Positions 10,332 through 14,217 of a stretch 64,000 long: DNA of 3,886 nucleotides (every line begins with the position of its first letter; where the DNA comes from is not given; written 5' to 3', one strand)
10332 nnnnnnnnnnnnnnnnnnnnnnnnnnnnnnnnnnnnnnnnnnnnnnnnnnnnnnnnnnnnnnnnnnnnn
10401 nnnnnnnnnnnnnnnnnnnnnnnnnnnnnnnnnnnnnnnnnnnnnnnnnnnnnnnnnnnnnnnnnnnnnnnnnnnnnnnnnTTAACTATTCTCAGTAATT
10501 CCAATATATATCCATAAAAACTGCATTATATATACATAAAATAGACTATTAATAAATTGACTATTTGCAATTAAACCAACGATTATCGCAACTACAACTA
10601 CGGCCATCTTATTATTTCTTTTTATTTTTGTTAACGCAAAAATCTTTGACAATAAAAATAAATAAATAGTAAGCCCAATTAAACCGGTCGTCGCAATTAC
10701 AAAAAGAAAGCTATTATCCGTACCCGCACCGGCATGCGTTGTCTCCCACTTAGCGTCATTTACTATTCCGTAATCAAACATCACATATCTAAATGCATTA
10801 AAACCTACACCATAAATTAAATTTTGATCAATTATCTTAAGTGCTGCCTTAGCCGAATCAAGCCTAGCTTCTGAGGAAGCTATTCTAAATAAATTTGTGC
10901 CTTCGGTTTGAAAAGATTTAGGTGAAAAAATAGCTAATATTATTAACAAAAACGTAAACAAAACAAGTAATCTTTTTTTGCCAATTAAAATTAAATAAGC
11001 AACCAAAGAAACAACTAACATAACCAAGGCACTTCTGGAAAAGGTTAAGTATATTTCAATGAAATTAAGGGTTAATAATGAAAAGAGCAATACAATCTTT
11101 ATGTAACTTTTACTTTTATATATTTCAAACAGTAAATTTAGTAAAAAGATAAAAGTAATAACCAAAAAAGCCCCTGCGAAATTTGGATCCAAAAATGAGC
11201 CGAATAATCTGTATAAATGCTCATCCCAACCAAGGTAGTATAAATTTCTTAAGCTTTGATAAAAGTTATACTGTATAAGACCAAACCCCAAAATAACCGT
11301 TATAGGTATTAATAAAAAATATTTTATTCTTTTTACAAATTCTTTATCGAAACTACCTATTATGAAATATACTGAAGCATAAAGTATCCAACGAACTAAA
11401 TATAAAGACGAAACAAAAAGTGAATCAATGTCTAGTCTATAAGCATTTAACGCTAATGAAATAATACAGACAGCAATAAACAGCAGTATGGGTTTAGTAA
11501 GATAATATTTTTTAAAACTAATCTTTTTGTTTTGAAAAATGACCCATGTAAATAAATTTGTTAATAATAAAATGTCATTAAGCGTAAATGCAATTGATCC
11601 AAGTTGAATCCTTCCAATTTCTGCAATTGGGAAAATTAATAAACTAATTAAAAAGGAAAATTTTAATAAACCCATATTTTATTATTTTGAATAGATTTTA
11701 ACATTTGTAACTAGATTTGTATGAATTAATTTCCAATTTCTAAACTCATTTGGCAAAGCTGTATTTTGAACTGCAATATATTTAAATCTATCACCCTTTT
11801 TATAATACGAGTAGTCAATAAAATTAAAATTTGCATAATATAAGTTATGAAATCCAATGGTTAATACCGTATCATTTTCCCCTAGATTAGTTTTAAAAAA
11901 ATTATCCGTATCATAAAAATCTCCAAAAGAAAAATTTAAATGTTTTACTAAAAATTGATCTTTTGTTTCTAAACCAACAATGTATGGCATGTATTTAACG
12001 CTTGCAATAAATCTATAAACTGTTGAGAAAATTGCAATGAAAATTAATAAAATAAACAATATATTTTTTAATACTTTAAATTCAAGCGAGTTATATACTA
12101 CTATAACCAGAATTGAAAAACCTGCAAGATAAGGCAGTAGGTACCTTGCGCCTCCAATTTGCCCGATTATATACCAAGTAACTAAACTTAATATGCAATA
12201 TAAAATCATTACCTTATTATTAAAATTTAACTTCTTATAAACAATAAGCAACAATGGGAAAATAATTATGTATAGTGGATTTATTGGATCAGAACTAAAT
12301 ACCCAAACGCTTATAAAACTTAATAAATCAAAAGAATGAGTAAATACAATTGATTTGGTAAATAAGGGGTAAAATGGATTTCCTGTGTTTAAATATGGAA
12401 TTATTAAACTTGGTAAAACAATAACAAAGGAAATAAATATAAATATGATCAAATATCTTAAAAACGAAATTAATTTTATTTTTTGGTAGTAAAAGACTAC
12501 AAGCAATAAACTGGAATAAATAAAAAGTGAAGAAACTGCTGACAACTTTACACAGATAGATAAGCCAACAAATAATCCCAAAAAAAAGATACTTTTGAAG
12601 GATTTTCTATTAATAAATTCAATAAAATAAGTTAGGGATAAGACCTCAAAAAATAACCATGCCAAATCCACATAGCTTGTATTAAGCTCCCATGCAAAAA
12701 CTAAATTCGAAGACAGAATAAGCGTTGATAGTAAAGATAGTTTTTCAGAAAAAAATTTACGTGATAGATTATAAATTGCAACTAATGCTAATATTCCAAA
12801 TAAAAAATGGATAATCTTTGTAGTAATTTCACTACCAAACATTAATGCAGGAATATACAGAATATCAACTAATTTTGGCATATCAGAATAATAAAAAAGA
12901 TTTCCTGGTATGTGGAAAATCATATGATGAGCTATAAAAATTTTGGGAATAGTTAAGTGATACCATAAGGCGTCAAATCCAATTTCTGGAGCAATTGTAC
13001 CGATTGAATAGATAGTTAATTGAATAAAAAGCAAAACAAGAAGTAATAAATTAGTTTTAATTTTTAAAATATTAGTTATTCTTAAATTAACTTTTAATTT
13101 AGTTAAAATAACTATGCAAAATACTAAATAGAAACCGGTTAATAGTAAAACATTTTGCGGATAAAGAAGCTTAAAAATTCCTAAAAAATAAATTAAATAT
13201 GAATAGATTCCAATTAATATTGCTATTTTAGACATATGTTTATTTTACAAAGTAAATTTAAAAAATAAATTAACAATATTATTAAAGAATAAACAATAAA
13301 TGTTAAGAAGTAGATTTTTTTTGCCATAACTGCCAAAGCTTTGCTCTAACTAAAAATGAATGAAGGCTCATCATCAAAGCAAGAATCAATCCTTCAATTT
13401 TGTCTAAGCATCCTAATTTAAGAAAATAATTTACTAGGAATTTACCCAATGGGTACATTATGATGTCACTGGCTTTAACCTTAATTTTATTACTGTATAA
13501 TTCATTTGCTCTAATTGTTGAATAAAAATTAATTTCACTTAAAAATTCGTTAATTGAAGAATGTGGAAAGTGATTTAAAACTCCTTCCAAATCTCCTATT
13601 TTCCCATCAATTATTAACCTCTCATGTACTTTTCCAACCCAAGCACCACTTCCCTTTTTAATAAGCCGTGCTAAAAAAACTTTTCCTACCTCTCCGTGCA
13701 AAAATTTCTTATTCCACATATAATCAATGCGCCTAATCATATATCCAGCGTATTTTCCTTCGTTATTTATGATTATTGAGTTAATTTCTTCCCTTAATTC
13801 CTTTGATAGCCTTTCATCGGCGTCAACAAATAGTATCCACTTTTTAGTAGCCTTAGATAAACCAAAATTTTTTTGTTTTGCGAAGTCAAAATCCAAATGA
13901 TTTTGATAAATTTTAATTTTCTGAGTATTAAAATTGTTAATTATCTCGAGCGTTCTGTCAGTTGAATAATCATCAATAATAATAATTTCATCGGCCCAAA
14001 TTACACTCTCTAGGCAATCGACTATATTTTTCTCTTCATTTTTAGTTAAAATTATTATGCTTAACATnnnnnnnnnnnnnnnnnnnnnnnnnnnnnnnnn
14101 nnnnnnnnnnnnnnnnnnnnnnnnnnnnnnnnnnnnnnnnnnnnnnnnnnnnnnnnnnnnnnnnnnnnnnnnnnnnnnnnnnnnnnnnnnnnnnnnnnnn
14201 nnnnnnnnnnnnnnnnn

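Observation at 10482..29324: About 19 kb glycan / protein-glycosylation supercluster dominated by GT-C fold membrane transferases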

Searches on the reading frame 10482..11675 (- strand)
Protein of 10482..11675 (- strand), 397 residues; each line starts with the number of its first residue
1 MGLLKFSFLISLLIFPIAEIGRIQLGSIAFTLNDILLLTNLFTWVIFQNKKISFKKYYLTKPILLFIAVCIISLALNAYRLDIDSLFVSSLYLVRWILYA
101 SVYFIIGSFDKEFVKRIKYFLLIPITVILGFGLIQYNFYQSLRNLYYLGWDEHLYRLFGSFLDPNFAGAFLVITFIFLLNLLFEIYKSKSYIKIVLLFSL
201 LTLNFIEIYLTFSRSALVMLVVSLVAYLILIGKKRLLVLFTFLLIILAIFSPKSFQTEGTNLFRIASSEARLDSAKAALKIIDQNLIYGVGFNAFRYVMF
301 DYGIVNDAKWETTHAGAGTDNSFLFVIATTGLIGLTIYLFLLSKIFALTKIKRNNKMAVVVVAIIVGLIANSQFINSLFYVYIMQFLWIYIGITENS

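Call 3: search_protein_families(library=pfam, proteins=[window:10482-11675:-], max_evalue=0.01)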
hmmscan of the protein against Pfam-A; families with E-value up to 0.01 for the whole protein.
window:10482-11675:- (397 aa): 1 family
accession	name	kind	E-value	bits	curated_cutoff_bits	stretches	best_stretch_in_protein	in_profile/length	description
PF04932.20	Wzy_C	-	4.1e-16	59.5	31.7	1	204-339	6-149/149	O-Antigen ligase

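Call 11: search_protein_families(library=ncbifam, proteins=[window:10482-11675:-], max_evalue=0.01)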
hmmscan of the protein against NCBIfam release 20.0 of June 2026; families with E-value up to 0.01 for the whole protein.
window:10482-11675:- (397 aa): 1 family
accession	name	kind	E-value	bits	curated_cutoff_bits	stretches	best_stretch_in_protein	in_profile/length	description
TIGR04370.1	glyco_rpt_poly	subfamily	0.0024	16.9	40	1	54-250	3-224/396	oligosaccharide repeat unit polymerase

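Call 69: search_solved_structures(query=A6, max_evalue=10, show_alignments=1)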
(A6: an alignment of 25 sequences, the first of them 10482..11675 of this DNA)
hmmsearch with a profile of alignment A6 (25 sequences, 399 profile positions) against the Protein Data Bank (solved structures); distinct sequences matched with E-value up to 10: 0.

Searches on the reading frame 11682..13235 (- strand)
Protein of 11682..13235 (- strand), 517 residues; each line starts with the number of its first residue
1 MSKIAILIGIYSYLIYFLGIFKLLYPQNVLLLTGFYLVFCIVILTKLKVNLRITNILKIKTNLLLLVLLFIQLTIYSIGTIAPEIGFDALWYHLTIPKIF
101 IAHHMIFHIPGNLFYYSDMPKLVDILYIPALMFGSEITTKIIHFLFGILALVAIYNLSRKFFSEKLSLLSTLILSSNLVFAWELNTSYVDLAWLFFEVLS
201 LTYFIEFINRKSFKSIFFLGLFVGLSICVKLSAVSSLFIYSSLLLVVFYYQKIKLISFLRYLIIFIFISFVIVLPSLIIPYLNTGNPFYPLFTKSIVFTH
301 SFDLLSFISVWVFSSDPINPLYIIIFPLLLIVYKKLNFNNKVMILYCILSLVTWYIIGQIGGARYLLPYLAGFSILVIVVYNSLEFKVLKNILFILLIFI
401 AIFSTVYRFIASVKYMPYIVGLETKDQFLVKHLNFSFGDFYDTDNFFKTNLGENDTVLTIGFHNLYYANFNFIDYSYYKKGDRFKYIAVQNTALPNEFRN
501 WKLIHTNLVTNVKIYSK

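Call 3: search_protein_families(library=pfam, proteins=[window:11682-13235:-], max_evalue=0.01)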
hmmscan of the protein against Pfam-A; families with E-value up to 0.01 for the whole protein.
window:11682-13235:- (517 aa): 1 family
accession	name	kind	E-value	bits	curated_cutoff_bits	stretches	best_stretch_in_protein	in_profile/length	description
PF13231.12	PMT_2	-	1.4e-06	29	26.1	1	135-278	20-159/160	Dolichyl-phosphate-mannose-protein mannosyltransferase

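Call 11: search_protein_families(library=ncbifam, proteins=[window:11682-13235:-], max_evalue=0.01)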
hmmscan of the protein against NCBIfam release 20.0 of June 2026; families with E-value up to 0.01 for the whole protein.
window:11682-13235:- (517 aa): 0 families

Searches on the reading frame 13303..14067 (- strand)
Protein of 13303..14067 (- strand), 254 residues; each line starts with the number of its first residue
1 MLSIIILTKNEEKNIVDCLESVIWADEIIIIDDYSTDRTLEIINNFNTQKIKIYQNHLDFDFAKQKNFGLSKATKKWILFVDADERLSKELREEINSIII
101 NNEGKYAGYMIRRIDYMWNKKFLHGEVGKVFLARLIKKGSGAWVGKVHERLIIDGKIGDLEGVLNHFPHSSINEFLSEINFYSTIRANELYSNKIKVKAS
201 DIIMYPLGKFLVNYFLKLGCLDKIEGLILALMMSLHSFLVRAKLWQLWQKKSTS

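Call 3: search_protein_families(library=pfam, proteins=[window:13303-14067:-], max_evalue=0.01)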
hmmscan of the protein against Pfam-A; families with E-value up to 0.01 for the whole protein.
window:13303-14067:- (254 aa): 3 families
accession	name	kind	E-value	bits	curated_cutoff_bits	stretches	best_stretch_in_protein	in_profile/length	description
PF00535.33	Glycos_transf_2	-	4.1e-23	82.6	23.3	1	3-127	1-131/168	Glycosyl transferase family 2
PF10111.15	Glyco_tranf_2_2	-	4.7e-11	43.1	27.3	1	4-99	2-106/276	Glycosyltransferase like family 2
PF13704.12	Glyco_tranf_2_4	-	2.2e-06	28.5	27.5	1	24-88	18-85/98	Glycosyl transferase family 2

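Call 11: search_protein_families(library=ncbifam, proteins=[window:13303-14067:-], max_evalue=0.01)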
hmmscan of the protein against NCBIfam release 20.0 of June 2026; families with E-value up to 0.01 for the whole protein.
window:13303-14067:- (254 aa): 14 families
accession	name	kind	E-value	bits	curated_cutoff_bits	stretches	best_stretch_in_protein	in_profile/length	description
TIGR04283.1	glyco_like_mftF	equivalog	1.2e-15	57.7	182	1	2-111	1-108/221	TIGR04283 family arsenosugar biosynthesis glycosyltransferase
TIGR04195.1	S_glycosyl_SunS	equivalog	2.4e-13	49.7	350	1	5-96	62-152/421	SunS family peptide S-glycosyltransferase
NF007482.0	PRK10073.1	equivalog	2.3e-11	43.3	423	1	2-101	8-112/334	glycosyltransferase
NF047683.1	TeichurnBiosyTuaG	equivalog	4.6e-08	33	400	1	2-94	8-106/252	teichuronic acid biosynthesis protein TuaG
NF050050.1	ProtGlycPglI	equivalog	1.7e-07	30.9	500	1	2-90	4-99/306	GalNAc(5)-diNAcBac-PP-undecaprenol beta-1,3-glucosyltransferase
TIGR03937.1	PgaC_IcaA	equivalog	1.3e-06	27.7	422.3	1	2-89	47-140/407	poly-beta-1,6-N-acetyl-D-glucosamine synthase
NF053739.1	GlytfEpsEBac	equivalog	1.3e-06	27.6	450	1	3-95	4-102/265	glycosyltransferase EpsE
NF038299.1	EPS_HpsN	equivalog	2.4e-05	23.4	425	1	2-99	3-106/317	hormogonium polysaccharide biosynthesis glycosyltransferase HpsN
NF038302.1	EPS_HpsE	equivalog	7.3e-05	21.9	300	1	20-86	30-98/307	hormogonium polysaccharide biosynthesis glycosyltransferase HpsE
NF045692.1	OglycostaseCruG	equivalog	0.00018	20.6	600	1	2-92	43-145/386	2'-O-glycosyltransferase CruG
TIGR03965.1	mycofact_glyco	equivalog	0.0003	19.8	280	1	3-85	77-165/467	mycofactocin biosynthesis glycosyltransferase MftF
NF053639.1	Mfer334_fam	equivalog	0.00047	20.1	260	1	19-85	42-111/209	pseudomurein biosynthesis protein PmurB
NF041875.1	EPS_EpsD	equivalog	0.00057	19.4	370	1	2-90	1-95/325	exopolysaccharide biosynthesis glycosyltransferase EpsD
NF047588.1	GlcsyltransPgfSStrep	equivalog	0.0028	16.9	500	1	12-86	13-97/308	glycosyltransferase PgfS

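Call 90: search_solved_structures(query=window:13303-14067:-, max_evalue=0.001)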
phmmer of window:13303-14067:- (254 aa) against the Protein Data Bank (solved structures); distinct sequences matched with E-value up to 0.001: 12.
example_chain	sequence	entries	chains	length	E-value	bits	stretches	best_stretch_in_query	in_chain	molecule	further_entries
22ao_A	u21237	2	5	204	1e-14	58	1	2-118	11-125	GmaR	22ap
7msp_A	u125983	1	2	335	6.4e-11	45.6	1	6-97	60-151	SPbeta prophage-derived glycosyltransferase SunS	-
7msn_A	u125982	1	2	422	9.5e-11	45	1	6-97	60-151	SPbeta prophage-derived glycosyltransferase SunS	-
7msk_A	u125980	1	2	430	1.7e-09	40.9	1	5-86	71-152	Glyco_trans_2-like domain-containing protein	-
5tze_C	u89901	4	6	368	1e-08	38.3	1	2-97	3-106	Glycosyl transferase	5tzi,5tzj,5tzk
5tz8_A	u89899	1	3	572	2.6e-08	37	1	2-97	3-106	Glycosyl transferase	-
2z87_A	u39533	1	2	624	9.9e-06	28.6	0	2-75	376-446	Chondroitin synthase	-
2z86_A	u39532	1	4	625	1e-05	28.6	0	2-75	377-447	Chondroitin synthase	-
6p61_A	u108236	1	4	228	1.3e-05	28.2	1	2-91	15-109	Glycosyltransferase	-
5hea_A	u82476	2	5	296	0.00021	24.2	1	2-102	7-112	Putative glycosyltransferase (GalT1)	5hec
8vh7_A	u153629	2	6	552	0.00068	22.6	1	24-103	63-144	Heparosan synthase B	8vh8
8viw_A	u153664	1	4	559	0.00069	22.5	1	24-103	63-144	Heparosan synthase B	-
